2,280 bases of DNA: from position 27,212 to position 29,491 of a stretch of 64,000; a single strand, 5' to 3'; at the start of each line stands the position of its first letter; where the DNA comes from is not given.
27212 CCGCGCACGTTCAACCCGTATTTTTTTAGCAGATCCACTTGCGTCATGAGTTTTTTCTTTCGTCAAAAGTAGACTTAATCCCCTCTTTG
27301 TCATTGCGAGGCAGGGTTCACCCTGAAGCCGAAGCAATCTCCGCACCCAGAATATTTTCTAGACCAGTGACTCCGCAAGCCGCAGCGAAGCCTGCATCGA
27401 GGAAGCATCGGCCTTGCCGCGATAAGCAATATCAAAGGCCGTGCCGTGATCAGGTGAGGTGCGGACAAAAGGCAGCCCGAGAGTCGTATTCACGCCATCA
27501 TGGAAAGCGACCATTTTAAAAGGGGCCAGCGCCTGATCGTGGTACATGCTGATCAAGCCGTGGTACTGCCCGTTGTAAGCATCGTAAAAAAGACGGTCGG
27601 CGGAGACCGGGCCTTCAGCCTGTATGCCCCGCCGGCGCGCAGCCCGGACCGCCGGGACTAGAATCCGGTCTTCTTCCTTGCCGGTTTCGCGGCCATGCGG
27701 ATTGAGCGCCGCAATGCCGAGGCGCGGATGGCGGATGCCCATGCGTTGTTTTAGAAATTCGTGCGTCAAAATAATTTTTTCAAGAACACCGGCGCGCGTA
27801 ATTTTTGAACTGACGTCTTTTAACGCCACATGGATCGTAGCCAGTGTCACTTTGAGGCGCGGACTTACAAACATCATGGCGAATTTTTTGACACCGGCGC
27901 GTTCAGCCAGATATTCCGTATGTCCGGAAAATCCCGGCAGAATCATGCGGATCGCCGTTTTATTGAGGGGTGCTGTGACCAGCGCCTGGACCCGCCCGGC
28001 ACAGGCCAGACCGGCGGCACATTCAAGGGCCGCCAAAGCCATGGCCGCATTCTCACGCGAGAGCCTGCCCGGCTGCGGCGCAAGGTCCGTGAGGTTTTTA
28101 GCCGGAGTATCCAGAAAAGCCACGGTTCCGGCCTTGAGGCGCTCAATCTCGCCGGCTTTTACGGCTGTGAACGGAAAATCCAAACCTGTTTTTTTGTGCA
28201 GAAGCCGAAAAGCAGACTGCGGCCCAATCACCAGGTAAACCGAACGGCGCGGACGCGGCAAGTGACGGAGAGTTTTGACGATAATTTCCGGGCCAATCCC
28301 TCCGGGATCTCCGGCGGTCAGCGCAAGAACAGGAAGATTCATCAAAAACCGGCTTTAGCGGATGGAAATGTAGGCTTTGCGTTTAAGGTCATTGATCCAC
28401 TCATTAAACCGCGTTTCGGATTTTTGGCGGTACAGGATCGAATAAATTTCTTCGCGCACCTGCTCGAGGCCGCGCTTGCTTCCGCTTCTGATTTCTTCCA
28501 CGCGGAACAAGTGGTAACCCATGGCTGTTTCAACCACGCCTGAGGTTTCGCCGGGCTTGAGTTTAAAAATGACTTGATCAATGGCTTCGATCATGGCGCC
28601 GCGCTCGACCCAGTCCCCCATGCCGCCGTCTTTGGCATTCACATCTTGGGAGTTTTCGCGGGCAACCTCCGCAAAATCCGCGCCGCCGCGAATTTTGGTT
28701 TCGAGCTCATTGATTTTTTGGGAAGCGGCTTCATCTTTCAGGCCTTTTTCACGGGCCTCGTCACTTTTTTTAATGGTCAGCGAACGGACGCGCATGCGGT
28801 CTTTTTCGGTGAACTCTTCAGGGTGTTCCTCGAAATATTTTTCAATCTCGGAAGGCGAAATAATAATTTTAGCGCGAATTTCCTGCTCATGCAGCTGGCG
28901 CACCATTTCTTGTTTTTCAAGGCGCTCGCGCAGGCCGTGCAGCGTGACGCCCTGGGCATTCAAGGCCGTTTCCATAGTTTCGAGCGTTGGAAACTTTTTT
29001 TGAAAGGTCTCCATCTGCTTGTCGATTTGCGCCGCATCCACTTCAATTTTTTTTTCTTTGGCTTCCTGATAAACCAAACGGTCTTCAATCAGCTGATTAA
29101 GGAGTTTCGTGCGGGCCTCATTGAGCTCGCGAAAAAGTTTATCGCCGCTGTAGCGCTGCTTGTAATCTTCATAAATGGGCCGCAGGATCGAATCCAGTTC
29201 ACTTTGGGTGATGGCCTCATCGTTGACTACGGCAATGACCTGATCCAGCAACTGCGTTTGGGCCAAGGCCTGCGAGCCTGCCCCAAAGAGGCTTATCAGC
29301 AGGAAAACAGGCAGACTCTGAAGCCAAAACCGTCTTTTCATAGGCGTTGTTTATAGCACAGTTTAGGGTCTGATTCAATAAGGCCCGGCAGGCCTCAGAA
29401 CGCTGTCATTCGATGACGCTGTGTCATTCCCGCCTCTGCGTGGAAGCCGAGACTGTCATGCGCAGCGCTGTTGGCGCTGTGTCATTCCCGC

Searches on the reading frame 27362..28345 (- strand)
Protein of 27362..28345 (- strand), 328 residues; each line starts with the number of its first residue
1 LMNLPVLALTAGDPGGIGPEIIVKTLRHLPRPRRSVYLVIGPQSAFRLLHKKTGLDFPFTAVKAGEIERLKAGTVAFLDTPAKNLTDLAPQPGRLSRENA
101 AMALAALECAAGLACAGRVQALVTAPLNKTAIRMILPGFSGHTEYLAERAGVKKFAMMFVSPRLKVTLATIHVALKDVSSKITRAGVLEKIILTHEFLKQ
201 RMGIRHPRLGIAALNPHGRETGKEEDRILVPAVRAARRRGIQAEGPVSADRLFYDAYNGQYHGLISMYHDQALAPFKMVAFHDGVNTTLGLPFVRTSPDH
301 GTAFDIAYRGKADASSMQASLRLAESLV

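Call 56: search_protein_families(library=pfam, proteins=[window:27362-28345:-], max_evalue=0.00001)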
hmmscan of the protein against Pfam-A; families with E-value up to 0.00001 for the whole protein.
window:27362-28345:- (328 aa): 1 family
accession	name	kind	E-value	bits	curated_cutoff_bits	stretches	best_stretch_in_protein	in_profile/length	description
PF04166.17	PdxA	-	1e-90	304.5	27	1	53-324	18-286/286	Pyridoxal phosphate biosynthetic protein PdxA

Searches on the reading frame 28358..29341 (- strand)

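Call 56: search_protein_families(library=pfam, proteins=[window:28358-29341:-], max_evalue=0.00001)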
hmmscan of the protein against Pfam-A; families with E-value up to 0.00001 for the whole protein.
window:28358-29341:- (328 aa): 6 families
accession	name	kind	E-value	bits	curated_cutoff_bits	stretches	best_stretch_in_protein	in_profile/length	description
PF13616.12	Rotamase_3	-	1.1e-20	74.8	22.5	1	179-283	12-114/116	PPIC-type PPIASE domain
PF00639.27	Rotamase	-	5.3e-20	72.6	21.7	1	201-282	13-96/97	PPIC-type PPIASE domain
PF13145.12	Rotamase_2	-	2.3e-19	70.8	27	1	161-297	1-121/121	PPIC-type PPIASE domain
PF13624.11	SurA_N_3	-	5.8e-16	59.2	27.2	1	13-150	19-161/162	SurA-like N-terminal domain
PF09312.16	SurA_N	-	8.1e-13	49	30.8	1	32-147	1-114/118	SurA N-terminal domain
PF13623.11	SurA_N_2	-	2.9e-10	40.6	28.5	1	10-112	15-121/145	SurA-like N-terminal domain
